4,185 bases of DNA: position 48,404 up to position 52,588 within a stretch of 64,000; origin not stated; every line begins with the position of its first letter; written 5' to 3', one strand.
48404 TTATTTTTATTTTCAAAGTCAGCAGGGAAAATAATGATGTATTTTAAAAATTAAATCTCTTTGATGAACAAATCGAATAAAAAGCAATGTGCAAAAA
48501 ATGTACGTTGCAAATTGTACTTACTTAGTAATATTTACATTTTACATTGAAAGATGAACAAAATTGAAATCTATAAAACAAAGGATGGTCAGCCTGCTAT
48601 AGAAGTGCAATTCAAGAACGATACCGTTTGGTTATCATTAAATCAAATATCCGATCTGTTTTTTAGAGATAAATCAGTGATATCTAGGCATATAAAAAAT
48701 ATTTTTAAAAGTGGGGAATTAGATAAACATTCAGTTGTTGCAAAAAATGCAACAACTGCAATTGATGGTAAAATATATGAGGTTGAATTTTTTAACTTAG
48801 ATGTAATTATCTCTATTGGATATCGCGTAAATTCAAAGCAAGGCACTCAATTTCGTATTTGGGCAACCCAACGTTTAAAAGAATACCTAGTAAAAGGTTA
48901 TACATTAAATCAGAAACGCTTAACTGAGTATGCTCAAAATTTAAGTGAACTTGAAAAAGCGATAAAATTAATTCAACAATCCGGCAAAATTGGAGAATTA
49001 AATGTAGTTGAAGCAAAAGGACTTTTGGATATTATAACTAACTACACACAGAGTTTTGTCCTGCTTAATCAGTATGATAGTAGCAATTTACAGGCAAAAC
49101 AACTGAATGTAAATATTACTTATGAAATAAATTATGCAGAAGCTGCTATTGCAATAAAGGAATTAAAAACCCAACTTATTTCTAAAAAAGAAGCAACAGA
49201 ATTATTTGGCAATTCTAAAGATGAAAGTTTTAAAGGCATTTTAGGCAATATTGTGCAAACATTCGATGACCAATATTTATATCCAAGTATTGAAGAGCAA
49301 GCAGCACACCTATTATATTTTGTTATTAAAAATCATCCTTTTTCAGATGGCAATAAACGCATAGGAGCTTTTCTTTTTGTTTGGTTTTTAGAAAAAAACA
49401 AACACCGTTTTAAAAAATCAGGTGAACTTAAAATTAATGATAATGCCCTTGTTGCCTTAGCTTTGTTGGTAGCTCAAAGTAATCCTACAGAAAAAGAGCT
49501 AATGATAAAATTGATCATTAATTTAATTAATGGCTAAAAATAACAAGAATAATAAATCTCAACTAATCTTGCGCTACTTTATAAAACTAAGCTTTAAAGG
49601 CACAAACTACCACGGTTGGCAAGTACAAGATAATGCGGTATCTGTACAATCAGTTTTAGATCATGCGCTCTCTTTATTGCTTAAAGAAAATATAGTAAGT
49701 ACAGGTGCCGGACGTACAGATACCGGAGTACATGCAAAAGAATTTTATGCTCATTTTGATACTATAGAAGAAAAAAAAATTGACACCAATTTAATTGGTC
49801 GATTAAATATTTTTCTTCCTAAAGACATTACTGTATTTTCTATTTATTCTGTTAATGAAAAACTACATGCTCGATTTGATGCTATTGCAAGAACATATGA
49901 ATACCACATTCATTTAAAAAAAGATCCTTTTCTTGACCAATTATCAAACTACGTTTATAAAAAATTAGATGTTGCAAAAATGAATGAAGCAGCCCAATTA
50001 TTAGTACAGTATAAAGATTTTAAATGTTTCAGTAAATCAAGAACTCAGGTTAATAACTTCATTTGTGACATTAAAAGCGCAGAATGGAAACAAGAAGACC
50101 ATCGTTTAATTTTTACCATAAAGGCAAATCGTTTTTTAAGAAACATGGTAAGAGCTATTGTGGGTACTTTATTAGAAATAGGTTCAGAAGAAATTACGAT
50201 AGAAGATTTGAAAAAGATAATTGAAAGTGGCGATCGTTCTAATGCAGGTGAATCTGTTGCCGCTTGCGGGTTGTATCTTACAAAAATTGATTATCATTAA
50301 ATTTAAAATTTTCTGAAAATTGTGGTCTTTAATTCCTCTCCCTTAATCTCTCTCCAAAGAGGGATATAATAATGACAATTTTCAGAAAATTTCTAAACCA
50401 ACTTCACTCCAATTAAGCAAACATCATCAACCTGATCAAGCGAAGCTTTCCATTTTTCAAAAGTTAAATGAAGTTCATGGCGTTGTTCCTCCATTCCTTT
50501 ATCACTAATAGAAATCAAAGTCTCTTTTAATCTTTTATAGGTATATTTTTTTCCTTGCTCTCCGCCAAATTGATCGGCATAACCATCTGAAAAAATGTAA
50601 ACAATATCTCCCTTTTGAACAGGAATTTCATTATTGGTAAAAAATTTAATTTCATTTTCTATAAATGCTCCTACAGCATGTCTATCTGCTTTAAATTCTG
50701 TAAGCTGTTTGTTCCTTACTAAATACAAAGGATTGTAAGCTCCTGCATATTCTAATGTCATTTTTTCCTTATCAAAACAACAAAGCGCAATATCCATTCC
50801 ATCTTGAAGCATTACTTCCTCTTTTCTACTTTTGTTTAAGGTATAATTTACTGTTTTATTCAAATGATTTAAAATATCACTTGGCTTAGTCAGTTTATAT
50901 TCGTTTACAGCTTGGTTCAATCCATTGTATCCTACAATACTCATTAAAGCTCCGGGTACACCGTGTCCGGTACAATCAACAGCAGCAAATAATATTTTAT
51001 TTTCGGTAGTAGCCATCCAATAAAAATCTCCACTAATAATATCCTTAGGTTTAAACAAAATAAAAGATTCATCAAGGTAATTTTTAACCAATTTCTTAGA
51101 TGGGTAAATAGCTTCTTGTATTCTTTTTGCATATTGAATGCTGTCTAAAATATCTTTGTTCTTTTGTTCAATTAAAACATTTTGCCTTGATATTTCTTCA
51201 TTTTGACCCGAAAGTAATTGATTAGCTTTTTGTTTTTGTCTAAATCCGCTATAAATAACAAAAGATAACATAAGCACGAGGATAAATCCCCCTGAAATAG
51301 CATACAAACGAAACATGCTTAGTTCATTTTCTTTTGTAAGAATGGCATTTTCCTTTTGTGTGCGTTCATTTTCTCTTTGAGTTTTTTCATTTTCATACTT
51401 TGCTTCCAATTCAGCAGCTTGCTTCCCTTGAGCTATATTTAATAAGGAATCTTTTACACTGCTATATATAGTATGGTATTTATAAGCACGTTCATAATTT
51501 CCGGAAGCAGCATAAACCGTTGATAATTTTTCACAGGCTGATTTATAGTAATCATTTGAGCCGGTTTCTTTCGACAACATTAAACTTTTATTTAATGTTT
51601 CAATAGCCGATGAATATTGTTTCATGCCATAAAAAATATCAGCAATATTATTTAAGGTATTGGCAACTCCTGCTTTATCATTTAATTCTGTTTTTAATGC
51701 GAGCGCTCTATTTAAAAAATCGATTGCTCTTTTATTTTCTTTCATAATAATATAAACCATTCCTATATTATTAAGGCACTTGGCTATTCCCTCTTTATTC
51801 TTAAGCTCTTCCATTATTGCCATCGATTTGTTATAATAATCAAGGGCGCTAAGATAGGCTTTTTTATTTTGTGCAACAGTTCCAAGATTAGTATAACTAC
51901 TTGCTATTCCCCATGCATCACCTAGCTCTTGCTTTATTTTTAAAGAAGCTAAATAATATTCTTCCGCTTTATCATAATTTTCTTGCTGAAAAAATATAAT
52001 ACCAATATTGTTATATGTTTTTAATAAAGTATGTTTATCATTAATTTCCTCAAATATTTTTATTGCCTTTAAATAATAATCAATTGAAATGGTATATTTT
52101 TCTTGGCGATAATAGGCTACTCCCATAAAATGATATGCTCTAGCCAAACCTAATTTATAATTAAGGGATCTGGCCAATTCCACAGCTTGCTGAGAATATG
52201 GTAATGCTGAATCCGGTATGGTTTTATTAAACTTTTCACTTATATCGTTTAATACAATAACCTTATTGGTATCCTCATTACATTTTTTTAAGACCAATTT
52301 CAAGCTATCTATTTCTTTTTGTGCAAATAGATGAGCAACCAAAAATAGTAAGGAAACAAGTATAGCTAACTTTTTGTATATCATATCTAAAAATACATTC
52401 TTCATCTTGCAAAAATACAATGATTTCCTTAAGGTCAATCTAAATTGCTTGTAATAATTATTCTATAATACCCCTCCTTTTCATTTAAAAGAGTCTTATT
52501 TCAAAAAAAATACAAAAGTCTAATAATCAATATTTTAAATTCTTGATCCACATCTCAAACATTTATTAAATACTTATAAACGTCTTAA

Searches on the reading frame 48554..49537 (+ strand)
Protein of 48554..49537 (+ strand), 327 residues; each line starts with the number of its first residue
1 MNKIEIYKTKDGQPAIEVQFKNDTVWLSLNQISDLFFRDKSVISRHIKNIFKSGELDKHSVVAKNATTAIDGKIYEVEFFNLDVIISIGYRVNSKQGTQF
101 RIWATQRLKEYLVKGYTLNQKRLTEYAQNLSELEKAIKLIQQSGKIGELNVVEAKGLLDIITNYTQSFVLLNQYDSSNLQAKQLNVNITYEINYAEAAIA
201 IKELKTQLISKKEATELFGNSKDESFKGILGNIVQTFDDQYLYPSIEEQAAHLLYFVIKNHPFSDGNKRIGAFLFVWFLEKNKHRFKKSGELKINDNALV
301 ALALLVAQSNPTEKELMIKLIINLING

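Call 55: search_protein_families(library=pfam, proteins=[window:48554-49537:+], max_evalue=0.001)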
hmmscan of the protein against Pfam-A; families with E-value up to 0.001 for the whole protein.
window:48554-49537:+ (327 aa): 2 families
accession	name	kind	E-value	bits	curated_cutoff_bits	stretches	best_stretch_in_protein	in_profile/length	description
PF13310.11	Virulence_RhuM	-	2.7e-24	86.3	33.7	1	60-143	1-90/252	Virulence protein RhuM family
PF02661.23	Fic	-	3.8e-13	50.5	24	1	202-279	8-93/93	Fic/DOC family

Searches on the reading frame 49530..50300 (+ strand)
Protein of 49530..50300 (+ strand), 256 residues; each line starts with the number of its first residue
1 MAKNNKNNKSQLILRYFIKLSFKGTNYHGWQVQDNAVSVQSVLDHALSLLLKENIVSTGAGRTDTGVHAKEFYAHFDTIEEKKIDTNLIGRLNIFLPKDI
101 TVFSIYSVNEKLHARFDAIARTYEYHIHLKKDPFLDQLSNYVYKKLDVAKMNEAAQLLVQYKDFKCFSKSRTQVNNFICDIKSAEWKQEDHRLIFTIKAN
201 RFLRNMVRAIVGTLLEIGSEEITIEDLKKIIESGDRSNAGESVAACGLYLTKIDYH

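Call 55: search_protein_families(library=pfam, proteins=[window:49530-50300:+], max_evalue=0.001)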
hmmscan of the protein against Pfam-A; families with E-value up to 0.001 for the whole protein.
window:49530-50300:+ (256 aa): 1 family
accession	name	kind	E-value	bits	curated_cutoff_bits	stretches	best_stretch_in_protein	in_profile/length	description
PF01416.25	PseudoU_synth_1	-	8.4e-32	110.3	23.3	2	154-255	1-107/108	tRNA pseudouridine synthase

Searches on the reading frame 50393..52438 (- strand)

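Call 55: search_protein_families(library=pfam, proteins=[window:50393-52438:-], max_evalue=0.001)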
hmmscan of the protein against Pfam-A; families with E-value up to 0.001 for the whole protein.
window:50393-52438:- (681 aa): 9 families
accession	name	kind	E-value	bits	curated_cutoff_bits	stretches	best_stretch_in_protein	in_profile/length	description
PF13424.12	TPR_12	-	2.2e-60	201.2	30.1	6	98-171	2-77/77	Tetratricopeptide repeat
PF00515.34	TPR_1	-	7.8e-26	89.2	27.8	3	140-170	2-32/34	Tetratricopeptide repeat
PF07719.23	TPR_2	-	8.8e-23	78.9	27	2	141-169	3-31/34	Tetratricopeptide repeat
PF13374.12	TPR_10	-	1.4e-21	76.3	27.5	1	139-172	2-35/42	Tetratricopeptide repeat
PF07228.17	SpoIIE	-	8.7e-19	68.7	25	1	479-679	2-190/192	Stage II sporulation protein E (SpoIIE)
PF13181.12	TPR_8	-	5.7e-18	63.9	25.7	1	140-170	2-32/34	Tetratricopeptide repeat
PF13176.12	TPR_7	-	1.9e-10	40.4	27.9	0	142-174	2-34/36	Tetratricopeptide repeat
PF24885.1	TPR_NPHP3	-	4.1e-09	36.6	100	1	97-172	139-216/239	Nephrocystin-3 TPR domain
PF13432.12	TPR_16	-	0.00067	20.5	32.7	0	143-168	35-60/65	Tetratricopeptide repeat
